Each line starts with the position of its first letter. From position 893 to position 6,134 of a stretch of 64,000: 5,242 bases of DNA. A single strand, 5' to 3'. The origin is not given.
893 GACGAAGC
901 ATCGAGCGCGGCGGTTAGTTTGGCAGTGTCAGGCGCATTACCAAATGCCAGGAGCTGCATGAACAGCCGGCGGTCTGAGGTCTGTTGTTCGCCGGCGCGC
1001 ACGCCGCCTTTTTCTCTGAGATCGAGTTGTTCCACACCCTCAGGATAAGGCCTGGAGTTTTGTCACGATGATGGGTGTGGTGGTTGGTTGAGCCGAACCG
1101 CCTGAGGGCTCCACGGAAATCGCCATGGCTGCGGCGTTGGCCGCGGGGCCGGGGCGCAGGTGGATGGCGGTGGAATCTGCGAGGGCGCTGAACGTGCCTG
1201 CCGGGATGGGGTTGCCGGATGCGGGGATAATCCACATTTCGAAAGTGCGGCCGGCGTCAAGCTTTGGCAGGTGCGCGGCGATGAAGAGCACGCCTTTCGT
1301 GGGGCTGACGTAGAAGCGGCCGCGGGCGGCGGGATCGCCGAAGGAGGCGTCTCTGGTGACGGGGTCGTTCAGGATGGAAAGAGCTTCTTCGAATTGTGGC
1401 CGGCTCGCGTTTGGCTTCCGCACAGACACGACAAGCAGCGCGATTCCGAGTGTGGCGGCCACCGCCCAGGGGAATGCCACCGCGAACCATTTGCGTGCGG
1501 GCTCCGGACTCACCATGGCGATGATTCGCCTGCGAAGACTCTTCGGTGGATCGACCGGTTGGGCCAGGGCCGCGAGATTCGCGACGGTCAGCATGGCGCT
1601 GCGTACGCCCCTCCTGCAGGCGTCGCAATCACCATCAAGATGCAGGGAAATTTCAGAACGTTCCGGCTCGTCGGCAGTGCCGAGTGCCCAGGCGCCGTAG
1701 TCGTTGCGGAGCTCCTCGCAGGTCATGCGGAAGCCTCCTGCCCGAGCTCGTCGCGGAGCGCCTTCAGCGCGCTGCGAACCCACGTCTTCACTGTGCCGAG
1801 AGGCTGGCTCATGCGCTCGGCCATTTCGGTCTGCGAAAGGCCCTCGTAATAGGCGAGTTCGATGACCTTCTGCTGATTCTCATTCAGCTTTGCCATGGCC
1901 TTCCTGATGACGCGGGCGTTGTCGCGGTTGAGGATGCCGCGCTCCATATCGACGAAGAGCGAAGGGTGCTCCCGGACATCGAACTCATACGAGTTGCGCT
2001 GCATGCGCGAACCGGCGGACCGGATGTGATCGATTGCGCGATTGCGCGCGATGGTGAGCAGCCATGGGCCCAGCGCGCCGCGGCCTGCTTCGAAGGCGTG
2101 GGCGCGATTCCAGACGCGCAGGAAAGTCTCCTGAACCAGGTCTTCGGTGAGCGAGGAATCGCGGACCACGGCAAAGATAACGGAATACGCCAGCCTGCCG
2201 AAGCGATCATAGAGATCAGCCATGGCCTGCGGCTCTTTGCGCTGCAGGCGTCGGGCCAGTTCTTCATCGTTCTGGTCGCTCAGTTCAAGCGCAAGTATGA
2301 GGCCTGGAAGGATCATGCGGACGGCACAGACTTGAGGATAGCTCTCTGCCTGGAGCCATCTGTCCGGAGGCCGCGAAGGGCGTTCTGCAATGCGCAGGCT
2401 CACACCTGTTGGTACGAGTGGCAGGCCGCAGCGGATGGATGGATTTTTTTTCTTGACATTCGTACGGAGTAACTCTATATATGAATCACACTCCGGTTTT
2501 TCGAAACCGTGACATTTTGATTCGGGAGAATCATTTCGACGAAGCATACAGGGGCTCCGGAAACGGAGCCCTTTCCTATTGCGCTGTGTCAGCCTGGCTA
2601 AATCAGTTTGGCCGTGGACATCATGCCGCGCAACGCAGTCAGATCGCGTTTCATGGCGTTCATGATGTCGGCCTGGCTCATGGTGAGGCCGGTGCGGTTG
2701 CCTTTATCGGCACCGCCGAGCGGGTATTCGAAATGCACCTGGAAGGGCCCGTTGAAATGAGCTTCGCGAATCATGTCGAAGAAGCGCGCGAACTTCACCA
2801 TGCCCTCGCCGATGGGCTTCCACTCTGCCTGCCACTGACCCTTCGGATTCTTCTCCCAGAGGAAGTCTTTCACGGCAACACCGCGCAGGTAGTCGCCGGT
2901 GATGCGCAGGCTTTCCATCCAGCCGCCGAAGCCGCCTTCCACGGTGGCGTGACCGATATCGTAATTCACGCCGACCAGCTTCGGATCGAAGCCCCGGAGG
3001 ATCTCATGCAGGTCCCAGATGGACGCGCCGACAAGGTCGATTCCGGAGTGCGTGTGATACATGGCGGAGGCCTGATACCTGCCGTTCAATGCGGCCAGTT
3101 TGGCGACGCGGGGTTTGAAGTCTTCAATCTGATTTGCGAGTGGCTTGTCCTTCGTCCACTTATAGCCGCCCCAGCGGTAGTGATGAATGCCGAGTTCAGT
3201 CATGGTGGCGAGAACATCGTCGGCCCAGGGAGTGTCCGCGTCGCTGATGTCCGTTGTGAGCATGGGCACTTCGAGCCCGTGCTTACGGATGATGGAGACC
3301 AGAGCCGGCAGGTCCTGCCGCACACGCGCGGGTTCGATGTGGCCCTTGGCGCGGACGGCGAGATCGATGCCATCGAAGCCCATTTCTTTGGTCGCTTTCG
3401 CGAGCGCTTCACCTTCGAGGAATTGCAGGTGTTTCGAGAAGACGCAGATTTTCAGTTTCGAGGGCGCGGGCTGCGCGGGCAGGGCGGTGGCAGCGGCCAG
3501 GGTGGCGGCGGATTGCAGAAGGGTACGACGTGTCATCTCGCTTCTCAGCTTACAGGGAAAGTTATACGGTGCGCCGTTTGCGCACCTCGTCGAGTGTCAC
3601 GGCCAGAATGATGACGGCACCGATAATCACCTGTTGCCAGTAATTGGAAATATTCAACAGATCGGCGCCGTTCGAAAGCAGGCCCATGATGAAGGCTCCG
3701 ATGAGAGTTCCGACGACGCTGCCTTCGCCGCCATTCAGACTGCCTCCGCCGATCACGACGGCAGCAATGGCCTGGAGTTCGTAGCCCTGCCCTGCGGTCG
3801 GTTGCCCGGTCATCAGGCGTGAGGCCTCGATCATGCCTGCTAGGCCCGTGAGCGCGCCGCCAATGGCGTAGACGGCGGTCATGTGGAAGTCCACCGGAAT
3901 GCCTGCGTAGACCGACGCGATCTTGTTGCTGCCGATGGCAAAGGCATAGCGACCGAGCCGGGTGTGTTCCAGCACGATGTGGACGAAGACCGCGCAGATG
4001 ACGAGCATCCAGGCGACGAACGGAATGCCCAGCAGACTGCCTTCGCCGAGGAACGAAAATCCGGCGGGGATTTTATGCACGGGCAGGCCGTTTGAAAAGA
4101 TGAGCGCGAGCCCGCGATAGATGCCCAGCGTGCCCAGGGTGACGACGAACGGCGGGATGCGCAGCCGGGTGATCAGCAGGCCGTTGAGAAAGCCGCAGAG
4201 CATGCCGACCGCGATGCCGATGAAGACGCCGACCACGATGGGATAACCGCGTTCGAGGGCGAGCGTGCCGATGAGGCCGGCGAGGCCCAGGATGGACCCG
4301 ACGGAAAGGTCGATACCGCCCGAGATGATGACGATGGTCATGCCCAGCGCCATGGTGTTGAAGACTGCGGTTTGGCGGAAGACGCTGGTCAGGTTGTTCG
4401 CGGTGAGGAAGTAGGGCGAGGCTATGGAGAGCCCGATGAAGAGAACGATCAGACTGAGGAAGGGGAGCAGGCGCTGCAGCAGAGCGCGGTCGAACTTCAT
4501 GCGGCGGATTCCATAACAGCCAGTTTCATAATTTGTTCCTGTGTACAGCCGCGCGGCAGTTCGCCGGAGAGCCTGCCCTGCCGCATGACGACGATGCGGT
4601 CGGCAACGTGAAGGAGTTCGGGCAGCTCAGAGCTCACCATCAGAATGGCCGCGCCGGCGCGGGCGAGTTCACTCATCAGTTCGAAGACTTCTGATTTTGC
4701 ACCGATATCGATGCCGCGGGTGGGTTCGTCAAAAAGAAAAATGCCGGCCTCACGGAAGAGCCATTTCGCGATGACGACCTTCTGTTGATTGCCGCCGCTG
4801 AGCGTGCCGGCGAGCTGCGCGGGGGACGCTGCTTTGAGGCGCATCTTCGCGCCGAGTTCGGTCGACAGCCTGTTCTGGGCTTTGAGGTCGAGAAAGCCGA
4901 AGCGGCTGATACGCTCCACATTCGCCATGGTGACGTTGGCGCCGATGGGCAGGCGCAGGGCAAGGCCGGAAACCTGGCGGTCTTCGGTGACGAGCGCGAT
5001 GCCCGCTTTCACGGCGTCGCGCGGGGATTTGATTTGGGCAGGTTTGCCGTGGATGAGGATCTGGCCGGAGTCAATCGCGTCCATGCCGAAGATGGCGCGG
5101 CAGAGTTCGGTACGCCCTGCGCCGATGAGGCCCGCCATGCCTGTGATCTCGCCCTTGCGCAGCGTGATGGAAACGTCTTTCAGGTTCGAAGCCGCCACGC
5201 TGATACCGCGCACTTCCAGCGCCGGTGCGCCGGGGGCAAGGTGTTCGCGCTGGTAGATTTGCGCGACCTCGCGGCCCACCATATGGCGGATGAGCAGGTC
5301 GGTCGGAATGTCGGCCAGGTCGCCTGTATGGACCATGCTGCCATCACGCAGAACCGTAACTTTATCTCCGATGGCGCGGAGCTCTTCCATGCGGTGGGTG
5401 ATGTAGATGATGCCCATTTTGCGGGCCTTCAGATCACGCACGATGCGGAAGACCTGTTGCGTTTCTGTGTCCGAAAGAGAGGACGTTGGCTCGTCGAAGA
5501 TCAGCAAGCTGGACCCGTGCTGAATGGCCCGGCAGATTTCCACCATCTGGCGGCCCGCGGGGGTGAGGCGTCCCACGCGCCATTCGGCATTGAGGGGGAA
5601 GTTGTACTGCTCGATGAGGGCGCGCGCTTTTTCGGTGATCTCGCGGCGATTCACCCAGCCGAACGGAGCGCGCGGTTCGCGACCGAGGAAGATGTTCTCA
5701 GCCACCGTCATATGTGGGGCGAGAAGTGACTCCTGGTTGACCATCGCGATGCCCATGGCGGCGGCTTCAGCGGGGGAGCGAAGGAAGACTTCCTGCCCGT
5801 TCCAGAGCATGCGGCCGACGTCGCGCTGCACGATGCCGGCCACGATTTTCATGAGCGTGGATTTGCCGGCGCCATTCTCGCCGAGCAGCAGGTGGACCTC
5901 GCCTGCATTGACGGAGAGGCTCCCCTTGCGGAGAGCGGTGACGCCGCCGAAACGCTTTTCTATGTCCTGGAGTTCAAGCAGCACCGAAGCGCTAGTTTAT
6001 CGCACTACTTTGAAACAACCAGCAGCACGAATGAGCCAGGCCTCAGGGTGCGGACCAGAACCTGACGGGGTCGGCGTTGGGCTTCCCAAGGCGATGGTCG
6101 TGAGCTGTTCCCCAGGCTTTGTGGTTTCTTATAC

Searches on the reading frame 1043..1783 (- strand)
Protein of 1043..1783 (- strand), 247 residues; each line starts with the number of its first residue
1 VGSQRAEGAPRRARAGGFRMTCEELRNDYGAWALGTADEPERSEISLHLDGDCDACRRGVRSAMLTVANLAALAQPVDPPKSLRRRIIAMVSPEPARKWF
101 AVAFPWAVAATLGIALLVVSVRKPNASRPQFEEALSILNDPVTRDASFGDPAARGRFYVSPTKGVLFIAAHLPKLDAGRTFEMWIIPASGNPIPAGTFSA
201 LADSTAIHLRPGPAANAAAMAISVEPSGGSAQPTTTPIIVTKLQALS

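Call 69: search_protein_families(library=pfam, proteins=[window:1043-1783:-], max_evalue=0.00001)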
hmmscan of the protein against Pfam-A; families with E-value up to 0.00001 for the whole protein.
window:1043-1783:- (247 aa): 1 family
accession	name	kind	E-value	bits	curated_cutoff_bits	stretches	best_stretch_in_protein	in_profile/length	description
PF10099.14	RskA_C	-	5.1e-21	75.8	29.4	1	107-238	3-135/135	Anti-sigma-K factor rskA, C-terminal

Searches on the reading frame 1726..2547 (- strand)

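Call 69: search_protein_families(library=pfam, proteins=[window:1726-2547:-], max_evalue=0.00001)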
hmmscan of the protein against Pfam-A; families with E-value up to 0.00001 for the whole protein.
window:1726-2547:- (274 aa): 4 families
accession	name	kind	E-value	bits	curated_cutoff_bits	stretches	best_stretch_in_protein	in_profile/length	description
PF04542.20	Sigma70_r2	-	6.4e-20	71.2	24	1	112-179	1-69/71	Sigma-70 region 2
PF08281.18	Sigma70_r4_2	-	6.3e-13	48.6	25.7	1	213-264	3-54/54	Sigma-70, region 4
PF04545.22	Sigma70_r4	-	2.4e-12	46.6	24.1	1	217-265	1-49/50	Sigma-70, region 4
PF07638.17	Sigma70_ECF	-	1.7e-06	28.5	21.1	1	109-256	23-171/185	ECF sigma factor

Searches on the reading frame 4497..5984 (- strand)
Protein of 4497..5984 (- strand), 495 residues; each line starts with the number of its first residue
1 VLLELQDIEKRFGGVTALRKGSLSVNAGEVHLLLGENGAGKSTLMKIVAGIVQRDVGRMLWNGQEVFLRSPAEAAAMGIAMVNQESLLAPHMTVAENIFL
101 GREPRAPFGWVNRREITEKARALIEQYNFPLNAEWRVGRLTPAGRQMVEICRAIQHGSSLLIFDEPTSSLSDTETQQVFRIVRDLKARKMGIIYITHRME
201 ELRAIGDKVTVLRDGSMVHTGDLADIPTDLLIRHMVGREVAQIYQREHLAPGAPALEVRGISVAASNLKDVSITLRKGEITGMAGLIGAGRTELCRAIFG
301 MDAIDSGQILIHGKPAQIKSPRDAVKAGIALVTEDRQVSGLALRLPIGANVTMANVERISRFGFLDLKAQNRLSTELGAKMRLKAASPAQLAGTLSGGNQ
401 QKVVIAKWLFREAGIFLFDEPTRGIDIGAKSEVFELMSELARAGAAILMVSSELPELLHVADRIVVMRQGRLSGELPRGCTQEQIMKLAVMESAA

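Call 49: search_protein_families(library=pfam, proteins=[window:4500-5984:-], max_evalue=0.001)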
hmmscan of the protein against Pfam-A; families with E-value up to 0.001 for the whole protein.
window:4500-5984:- (495 aa): 5 families
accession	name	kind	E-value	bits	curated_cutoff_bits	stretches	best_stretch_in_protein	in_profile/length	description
PF00005.33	ABC_tran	-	8.8e-48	162.8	25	2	20-168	3-137/137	ABC transporter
PF13304.12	AAA_21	-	7.5e-09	36.5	27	0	395-450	238-296/304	AAA domain, putative AbiEii toxin, Type IV TA system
PF02463.25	SMC_N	-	0.00012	22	40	0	30-46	26-42/220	RecF/RecN/SMC N terminal domain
PF13604.12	AAA_30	-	0.0002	21.6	27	0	29-184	19-114/191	AAA domain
PF09818.15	ABC_ATPase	-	0.00077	19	23.2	0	438-469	217-248/283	P-loop domain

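Call 52: find_encoding_contigs(protein=window:4497-5984:-, flank=1000, max_places=4)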
Protein window:4497-5984:- (495 aa): no gene with exactly this product is on record in the collection.
